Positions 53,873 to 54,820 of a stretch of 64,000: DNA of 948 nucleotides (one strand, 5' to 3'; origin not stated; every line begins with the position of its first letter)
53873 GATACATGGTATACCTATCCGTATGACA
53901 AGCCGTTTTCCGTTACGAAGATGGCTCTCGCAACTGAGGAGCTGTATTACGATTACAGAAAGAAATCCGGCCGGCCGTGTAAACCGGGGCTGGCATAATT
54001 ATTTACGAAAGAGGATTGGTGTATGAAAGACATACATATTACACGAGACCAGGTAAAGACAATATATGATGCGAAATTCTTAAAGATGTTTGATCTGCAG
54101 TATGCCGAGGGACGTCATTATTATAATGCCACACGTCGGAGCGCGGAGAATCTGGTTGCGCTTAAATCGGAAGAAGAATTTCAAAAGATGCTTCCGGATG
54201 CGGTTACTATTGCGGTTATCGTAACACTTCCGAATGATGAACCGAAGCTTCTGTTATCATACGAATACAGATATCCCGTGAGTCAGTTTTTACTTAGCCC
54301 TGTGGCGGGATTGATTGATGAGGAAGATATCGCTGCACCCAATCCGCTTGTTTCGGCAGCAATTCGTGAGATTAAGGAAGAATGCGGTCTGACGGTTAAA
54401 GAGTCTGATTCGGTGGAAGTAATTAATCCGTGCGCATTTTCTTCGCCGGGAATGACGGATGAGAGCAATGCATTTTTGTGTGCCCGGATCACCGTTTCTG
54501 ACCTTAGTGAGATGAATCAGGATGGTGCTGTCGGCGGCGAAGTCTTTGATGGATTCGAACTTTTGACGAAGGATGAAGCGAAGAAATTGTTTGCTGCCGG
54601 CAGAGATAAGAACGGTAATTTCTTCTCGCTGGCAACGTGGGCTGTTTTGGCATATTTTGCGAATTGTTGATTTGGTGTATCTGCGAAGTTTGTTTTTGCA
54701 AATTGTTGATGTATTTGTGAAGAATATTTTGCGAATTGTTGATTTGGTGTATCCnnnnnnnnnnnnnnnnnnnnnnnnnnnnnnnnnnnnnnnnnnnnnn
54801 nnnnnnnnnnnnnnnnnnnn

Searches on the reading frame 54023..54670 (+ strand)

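Call 66: search_protein_families(library=pfam, proteins=[window:54023-54670:+])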
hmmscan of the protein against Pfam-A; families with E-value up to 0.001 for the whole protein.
window:54023-54670:+ (215 aa): 1 family
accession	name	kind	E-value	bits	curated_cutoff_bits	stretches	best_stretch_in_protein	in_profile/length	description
PF00293.34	NUDIX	-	0.00036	21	21.1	1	63-188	6-121/134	NUDIX domain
